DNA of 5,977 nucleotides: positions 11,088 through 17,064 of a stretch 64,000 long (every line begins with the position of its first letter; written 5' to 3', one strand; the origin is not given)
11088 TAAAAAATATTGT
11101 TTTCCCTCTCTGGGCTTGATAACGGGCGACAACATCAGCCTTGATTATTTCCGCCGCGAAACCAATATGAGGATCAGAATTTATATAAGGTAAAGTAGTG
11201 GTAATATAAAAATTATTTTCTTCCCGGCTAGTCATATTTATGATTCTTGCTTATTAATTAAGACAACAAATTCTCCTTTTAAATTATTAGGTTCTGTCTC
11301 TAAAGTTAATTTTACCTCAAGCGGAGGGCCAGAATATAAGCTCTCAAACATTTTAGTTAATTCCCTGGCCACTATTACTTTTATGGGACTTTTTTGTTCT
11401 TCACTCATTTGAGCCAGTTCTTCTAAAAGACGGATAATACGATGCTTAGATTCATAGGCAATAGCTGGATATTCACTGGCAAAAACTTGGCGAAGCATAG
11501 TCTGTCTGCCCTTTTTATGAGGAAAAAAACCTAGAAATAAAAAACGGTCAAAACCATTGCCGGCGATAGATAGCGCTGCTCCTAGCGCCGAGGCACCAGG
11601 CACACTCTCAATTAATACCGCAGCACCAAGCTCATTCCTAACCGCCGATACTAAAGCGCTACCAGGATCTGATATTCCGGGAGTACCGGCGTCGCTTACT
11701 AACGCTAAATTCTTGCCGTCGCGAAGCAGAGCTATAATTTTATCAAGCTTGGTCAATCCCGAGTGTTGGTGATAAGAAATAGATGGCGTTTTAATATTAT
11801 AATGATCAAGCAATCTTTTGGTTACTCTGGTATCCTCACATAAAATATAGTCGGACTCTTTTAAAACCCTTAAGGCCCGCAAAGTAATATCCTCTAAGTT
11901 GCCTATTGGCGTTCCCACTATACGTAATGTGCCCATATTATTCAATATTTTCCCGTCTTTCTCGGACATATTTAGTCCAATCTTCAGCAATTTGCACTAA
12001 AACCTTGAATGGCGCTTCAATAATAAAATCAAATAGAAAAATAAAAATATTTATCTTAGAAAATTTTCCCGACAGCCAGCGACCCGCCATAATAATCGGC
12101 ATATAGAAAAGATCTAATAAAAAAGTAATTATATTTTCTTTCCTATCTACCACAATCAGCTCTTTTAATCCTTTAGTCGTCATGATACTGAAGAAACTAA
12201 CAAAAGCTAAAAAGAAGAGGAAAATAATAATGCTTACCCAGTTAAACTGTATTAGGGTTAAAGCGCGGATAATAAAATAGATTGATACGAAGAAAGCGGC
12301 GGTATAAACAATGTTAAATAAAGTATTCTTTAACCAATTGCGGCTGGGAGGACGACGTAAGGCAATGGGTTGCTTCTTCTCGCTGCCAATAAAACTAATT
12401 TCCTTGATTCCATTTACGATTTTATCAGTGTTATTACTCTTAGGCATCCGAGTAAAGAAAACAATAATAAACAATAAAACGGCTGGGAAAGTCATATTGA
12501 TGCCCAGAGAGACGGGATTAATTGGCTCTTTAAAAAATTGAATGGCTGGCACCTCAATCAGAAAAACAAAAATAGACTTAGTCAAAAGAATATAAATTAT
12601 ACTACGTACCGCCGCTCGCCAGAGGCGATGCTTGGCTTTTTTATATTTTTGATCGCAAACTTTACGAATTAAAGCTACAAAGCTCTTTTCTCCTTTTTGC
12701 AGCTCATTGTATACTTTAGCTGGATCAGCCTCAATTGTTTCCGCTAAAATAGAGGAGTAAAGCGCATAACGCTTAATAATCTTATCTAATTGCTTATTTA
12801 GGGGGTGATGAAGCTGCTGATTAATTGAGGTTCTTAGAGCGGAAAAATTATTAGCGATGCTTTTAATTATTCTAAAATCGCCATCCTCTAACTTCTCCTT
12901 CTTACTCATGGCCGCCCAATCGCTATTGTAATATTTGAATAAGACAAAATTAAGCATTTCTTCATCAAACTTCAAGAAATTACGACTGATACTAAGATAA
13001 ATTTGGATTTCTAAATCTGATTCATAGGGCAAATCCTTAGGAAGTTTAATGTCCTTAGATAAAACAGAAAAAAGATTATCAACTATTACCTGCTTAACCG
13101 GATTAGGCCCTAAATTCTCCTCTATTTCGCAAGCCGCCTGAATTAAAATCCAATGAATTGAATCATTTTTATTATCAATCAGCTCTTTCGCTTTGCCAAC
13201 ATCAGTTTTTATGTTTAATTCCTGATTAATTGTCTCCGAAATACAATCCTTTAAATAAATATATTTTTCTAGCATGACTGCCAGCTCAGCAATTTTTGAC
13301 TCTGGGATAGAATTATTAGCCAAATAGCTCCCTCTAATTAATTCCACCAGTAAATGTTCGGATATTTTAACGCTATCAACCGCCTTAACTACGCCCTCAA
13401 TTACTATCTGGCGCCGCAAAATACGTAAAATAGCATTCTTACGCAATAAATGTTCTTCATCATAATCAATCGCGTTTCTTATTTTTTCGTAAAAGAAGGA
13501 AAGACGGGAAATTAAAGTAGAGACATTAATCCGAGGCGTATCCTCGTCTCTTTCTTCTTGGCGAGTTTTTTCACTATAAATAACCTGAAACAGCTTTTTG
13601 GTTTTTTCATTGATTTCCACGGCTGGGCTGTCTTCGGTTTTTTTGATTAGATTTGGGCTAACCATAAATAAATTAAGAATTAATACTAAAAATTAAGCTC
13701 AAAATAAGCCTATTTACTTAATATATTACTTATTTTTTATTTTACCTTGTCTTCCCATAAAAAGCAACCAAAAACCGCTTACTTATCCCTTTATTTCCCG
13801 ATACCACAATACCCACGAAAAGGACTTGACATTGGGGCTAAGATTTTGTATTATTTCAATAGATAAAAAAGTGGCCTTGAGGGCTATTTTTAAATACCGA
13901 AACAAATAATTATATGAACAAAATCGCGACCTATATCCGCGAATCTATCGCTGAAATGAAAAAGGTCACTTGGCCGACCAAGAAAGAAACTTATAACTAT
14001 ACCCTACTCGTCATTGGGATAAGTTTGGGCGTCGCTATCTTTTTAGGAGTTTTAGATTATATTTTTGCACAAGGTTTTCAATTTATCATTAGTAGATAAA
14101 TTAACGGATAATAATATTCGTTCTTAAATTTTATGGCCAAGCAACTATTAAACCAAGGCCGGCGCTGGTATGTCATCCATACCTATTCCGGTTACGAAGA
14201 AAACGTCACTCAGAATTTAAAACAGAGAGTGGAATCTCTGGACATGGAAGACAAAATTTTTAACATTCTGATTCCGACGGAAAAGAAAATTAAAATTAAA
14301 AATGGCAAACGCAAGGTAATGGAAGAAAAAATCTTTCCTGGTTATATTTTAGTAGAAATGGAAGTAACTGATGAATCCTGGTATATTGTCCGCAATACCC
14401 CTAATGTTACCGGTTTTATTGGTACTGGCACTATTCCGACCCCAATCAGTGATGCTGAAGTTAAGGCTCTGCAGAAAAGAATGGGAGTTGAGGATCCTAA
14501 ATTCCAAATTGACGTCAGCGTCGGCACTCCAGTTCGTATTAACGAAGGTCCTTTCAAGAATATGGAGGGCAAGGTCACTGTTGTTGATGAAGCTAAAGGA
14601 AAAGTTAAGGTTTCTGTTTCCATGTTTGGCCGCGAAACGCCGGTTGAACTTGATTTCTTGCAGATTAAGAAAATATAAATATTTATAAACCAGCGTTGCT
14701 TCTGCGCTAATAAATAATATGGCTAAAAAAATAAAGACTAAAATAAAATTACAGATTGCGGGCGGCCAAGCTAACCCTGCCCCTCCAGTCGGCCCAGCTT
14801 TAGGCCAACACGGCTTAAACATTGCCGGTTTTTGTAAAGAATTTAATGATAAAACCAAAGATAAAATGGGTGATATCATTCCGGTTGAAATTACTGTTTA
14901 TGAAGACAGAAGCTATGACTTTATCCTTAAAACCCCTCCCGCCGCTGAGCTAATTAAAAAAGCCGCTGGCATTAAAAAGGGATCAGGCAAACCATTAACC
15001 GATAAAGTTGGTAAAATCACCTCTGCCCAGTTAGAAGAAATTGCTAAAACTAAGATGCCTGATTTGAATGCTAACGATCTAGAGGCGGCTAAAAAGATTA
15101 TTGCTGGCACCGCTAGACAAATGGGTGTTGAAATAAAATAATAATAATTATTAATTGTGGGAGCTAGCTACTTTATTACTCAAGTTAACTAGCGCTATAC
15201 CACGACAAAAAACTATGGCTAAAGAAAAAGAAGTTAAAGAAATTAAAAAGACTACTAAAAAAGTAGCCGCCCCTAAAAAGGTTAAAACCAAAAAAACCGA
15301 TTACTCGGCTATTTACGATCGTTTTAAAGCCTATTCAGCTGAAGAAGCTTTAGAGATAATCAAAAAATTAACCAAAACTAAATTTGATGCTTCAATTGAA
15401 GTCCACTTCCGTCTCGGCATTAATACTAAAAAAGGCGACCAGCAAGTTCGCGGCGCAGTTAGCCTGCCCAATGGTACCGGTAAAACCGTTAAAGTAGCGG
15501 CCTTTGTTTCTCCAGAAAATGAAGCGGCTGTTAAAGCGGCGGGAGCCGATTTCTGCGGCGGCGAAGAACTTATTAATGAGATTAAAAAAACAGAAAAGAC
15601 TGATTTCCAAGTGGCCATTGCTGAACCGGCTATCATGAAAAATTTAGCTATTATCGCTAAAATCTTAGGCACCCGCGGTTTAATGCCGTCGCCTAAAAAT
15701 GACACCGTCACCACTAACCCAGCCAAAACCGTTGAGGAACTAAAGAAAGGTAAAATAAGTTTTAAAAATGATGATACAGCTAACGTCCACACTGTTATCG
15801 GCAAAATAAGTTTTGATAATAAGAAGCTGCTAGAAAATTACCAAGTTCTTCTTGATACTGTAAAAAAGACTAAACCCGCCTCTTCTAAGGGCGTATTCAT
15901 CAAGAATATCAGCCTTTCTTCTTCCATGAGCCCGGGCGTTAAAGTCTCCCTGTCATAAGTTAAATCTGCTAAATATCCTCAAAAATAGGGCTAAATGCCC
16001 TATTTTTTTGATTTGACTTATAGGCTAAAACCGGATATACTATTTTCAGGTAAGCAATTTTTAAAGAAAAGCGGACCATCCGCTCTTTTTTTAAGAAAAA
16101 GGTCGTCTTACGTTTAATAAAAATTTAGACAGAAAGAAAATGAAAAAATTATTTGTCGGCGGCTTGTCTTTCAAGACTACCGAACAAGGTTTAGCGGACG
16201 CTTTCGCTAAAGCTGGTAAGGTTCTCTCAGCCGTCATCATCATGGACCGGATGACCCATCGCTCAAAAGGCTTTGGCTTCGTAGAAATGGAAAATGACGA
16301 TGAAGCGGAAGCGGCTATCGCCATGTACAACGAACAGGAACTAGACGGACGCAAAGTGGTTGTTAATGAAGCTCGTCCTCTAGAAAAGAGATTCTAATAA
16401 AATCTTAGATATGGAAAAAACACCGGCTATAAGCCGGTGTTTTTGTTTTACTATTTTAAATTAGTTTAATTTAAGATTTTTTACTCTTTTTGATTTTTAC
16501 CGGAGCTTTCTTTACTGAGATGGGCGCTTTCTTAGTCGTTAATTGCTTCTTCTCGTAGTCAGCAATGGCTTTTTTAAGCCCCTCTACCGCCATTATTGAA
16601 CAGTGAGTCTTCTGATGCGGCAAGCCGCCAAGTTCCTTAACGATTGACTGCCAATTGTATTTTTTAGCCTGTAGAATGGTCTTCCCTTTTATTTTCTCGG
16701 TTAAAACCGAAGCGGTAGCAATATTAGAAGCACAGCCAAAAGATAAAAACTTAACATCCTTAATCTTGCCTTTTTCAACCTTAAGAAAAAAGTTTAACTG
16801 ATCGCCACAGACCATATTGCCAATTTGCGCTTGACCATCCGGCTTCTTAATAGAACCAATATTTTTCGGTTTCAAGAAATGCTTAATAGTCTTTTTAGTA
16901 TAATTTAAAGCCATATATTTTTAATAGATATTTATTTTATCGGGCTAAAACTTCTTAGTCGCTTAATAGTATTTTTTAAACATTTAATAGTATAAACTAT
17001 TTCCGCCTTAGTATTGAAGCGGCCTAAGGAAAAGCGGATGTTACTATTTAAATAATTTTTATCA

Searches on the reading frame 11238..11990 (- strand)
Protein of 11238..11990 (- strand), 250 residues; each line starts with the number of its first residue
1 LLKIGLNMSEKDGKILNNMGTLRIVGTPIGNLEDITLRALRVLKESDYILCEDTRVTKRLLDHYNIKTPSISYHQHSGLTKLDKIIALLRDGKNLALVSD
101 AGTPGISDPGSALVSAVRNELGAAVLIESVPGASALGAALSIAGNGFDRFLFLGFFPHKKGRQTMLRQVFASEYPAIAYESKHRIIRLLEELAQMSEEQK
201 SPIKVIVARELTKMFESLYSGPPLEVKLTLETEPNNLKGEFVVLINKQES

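Call 89: search_protein_families(library=pfam, proteins=[window:11238-11990:-], max_evalue=0.00001)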
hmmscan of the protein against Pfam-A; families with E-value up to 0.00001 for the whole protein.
window:11238-11990:- (250 aa): 1 family
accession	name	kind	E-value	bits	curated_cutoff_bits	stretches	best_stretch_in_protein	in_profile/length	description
PF00590.25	TP_methylase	-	1.9e-26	93.8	27.8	1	22-221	2-206/212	Tetrapyrrole (Corrin/Porphyrin) Methylases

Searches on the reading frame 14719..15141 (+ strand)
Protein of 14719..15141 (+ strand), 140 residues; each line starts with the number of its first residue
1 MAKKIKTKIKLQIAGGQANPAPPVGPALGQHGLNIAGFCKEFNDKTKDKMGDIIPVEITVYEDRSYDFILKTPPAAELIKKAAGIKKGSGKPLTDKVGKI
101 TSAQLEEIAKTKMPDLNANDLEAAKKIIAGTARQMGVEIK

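Call 92: search_protein_families(library=pfam, proteins=[window:14719-15141:+], max_evalue=0.00001)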
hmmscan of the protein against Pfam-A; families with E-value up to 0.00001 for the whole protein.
window:14719-15141:+ (140 aa): 2 families
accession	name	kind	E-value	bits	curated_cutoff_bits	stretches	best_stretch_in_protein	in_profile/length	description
PF03946.19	Ribosomal_L11_N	-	2.8e-30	104.3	32.9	1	9-66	1-58/58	Ribosomal protein L11, N-terminal domain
PF00298.24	Ribosomal_L11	-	4.1e-30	104.5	21.4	1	71-139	1-69/69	Ribosomal protein L11, RNA binding domain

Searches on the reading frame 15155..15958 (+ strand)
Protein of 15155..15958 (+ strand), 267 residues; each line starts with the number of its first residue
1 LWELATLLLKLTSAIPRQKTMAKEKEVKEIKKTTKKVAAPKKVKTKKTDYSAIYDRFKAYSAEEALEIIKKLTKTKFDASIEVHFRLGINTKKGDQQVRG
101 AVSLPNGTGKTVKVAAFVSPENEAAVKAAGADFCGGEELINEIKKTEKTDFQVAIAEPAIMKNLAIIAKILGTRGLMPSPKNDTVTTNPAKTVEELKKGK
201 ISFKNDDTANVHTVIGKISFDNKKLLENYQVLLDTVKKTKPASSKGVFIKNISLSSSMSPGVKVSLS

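Call 89: search_protein_families(library=pfam, proteins=[window:15155-15958:+], max_evalue=0.00001)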
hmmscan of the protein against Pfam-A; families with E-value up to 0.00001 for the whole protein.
window:15155-15958:+ (267 aa): 1 family
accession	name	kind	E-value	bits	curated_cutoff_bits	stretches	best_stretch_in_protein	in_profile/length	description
PF00687.26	Ribosomal_L1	-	1.8e-53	181.5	32.2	1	70-260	2-198/198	Ribosomal protein L1p/L10e family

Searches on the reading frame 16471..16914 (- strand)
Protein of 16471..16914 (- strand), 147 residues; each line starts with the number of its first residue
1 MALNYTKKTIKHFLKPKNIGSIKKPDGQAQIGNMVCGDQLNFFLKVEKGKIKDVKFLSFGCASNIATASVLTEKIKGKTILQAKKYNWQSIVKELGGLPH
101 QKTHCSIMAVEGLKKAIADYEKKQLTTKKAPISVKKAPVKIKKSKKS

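Call 15: search_protein_families(library=pfam, proteins=[window:16471-16914:-], max_evalue=0.001)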
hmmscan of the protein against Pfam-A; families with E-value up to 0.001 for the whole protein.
window:16471-16914:- (147 aa): 1 family
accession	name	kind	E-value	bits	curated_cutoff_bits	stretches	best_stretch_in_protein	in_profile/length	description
PF01592.21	NifU_N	-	1.7e-39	135.3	22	1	5-125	2-125/127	NifU-like N terminal domain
